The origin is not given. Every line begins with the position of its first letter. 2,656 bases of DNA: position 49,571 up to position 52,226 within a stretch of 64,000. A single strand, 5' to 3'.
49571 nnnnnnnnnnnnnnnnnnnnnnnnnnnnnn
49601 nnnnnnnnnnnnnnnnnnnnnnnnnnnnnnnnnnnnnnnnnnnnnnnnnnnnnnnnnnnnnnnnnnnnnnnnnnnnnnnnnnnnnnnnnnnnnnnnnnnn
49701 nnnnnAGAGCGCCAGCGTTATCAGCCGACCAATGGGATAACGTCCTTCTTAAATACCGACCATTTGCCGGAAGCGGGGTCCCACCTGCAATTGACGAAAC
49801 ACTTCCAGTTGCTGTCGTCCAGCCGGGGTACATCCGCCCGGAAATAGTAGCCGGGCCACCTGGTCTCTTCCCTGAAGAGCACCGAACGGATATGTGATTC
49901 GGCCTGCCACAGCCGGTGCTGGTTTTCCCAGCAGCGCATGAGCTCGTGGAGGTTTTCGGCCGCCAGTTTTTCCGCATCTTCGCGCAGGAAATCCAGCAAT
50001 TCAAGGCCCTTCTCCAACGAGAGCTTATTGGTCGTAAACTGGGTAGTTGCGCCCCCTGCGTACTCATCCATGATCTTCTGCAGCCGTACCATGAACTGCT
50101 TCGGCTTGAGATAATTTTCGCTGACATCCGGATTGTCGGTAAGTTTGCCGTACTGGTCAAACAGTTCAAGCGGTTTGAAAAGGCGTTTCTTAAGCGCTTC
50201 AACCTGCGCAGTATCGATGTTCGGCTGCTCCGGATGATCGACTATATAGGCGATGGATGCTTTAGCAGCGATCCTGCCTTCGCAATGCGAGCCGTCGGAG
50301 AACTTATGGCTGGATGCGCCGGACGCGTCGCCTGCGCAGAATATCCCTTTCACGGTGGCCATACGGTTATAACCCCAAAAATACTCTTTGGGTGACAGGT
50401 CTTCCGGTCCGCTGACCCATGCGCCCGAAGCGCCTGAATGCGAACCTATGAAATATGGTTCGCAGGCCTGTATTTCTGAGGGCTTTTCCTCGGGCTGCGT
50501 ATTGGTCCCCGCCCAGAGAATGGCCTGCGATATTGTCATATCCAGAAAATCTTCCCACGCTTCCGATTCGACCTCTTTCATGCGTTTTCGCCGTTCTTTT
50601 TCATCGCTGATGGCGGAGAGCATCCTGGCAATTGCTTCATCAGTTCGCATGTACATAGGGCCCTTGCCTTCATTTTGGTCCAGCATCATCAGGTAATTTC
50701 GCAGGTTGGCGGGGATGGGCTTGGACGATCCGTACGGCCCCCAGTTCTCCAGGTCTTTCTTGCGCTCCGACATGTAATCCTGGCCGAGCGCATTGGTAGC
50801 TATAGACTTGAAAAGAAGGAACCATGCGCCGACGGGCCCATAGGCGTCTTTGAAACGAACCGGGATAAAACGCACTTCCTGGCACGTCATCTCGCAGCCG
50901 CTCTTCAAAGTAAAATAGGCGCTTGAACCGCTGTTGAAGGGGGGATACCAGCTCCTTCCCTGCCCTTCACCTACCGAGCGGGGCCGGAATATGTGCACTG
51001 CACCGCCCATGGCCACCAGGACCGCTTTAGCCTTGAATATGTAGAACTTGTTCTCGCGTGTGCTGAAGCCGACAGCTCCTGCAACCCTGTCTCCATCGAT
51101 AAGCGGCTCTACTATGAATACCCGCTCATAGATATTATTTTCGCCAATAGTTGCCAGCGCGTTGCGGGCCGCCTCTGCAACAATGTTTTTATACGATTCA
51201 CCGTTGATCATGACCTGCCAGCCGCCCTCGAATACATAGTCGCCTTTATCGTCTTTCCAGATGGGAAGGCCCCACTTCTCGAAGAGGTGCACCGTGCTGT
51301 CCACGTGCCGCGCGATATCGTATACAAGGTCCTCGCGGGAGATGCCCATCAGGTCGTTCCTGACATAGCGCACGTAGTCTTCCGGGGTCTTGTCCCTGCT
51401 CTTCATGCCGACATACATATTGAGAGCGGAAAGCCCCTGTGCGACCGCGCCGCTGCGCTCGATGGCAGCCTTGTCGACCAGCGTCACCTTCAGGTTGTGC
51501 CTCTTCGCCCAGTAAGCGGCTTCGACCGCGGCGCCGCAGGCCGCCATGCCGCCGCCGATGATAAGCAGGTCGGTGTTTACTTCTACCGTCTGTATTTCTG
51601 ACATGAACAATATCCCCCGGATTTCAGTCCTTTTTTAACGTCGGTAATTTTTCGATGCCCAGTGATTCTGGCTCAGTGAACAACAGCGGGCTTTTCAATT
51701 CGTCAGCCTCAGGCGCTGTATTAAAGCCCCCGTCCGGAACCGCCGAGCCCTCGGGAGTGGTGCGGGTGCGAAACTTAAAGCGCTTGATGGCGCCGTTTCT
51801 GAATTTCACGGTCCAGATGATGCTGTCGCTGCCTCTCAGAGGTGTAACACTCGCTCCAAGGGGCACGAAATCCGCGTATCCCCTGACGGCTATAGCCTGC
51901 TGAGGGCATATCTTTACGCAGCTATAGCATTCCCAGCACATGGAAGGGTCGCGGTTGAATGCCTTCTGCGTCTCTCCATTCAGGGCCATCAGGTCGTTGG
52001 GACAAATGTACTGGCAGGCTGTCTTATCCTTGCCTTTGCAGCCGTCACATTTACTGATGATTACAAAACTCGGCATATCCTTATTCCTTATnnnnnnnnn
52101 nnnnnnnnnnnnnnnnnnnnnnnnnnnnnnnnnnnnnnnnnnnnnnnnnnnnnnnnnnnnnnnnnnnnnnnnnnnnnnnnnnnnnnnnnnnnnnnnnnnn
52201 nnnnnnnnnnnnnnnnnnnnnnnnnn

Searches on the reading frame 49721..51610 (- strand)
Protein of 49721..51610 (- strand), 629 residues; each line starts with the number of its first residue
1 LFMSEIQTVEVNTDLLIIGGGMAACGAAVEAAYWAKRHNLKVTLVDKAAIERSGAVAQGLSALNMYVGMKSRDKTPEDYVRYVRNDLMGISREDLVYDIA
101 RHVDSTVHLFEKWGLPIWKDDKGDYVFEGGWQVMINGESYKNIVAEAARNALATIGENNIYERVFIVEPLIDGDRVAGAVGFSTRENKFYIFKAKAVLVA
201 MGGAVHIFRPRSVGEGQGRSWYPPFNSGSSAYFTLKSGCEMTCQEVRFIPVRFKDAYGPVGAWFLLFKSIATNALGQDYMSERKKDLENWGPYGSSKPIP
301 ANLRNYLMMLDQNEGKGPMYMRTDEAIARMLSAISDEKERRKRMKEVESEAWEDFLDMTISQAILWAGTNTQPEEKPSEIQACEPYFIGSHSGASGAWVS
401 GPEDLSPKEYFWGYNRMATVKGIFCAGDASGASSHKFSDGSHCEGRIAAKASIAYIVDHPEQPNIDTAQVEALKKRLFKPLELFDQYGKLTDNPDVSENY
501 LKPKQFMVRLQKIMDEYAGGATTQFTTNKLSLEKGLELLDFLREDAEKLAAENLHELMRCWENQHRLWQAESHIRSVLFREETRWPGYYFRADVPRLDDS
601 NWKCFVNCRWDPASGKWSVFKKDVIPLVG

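Call 9: search_protein_families(library=pfam, proteins=[window:49721-51610:-])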
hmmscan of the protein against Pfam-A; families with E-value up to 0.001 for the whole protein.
window:49721-51610:- (629 aa): 2 families
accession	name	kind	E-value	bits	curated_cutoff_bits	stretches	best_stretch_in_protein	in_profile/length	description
PF00890.30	FAD_binding_2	-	4.9e-14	52.8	20.4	1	14-250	1-251/414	FAD binding domain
PF02910.25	Succ_DH_flav_C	-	4.2e-06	27.1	20.8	1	509-623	3-115/130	Fumarate reductase flavoprotein C-term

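Call 52: search_protein_families(library=ncbifam, proteins=[window:49721-51610:-], max_evalue=0.00001)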
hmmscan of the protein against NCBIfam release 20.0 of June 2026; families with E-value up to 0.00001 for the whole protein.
window:49721-51610:- (629 aa): 17 families
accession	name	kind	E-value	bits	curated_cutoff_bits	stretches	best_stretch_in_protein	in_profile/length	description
TIGR02061.1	aprA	equivalog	1e-273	909.5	641.75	1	14-625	1-613/616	adenylyl-sulfate reductase subunit alpha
NF005331.0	PRK06854.1-2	equivalog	2.3e-129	432.4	557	1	6-612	3-542/563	adenylyl-sulfate reductase subunit alpha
NF006131.0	PRK08275.1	equivalog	3.1e-61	207.4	587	1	6-627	4-555/577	fumarate reductase/succinate dehydrogenase flavoprotein subunit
NF010374.0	PRK13800.1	equivalog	1.4e-37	129.5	1196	2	7-264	8-262/898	fumarate reductase/succinate dehydrogenase flavoprotein subunit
NF004724.0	PRK06069.1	subfamily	6.1e-21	74.2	826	1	11-209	4-204/577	succinate dehydrogenase/fumarate reductase flavoprotein subunit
NF004900.0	PRK06263.1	equivalog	5.9e-19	68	718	1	10-208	5-201/546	fumarate reductase (CoM/CoB) subunit TfrA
TIGR01812.1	sdhA_frdA_Gneg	subfamily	6.3e-17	61.3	567.3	1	14-211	1-197/568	succinate dehydrogenase or fumarate reductase, flavoprotein subunit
NF005866.0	PRK07803.1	equivalog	6.9e-16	57.5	819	2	158-211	166-219/631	fumarate reductase/succinate dehydrogenase flavoprotein subunit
NF004613.0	PRK05945.1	equivalog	9.7e-11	40.9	824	0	12-59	3-49/575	succinate dehydrogenase/fumarate reductase flavoprotein subunit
TIGR00551.1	nadB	equivalog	5.2e-10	38.6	452.75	1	13-210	3-194/489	L-aspartate oxidase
NF006686.0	PRK09231.1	equivalog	2e-09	36.5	854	1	11-211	4-203/598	fumarate reductase (quinol) flavoprotein subunit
NF006383.0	PRK08626.1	equivalog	6.3e-09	34.7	663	0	418-613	384-572/657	fumarate reductase flavoprotein subunit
NF005867.0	PRK07804.1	equivalog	2.4e-08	32.7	639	0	10-209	16-216/548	L-aspartate oxidase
TIGR01176.1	fum_red_Fp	equivalog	7.8e-07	28.1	932.7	1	12-210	3-200/580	fumarate reductase (quinol) flavoprotein subunit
NF005701.0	PRK07512.1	equivalog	1.3e-06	27.1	528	1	8-209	5-201/516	L-aspartate oxidase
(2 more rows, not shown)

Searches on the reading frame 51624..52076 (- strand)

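Call 9: search_protein_families(library=pfam, proteins=[window:51624-52076:-])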
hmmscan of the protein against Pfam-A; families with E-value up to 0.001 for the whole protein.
window:51624-52076:- (150 aa): 7 families
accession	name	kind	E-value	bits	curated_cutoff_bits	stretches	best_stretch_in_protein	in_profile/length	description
PF12139.13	APS-reductase_C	-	6.3e-35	119.7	25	1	64-146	1-82/82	Adenosine-5'-phosphosulfate reductase beta subunit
PF12838.12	Fer4_7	-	1.5e-07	32.2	27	1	9-61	1-52/52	4Fe-4S dicluster domain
PF13187.11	Fer4_9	-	3.2e-06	27.5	27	1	9-62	1-52/52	4Fe-4S dicluster domain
PF00037.32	Fer4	-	7.1e-06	26.1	21.1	1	43-62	4-23/24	4Fe-4S binding domain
PF12800.12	Fer4_4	-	0.00012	22.5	24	0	44-59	1-16/17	4Fe-4S binding domain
PF12837.12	Fer4_6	-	0.00061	20.1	25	0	42-62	4-24/24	4Fe-4S binding domain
PF13237.11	Fer4_10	-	0.00088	19.6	25.5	0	41-62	3-26/53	4Fe-4S dicluster domain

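Call 52: search_protein_families(library=ncbifam, proteins=[window:51624-52076:-], max_evalue=0.00001)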
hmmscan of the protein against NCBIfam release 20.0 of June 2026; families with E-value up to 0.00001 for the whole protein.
window:51624-52076:- (150 aa): 3 families
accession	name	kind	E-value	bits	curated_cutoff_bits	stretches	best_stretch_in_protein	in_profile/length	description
TIGR02060.1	aprB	equivalog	1.5e-59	199.6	135.65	1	1-135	1-132/132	adenylyl-sulfate reductase subunit beta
NF040864.1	HgcB_ferredoxin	equivalog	4.4e-07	29.6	99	1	8-65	14-64/93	mercury methylation ferredoxin HgcB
NF043039.1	HgcAB_like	equivalog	5.8e-07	29.4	285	1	10-62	302-349/350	HgcAB-like fusion protein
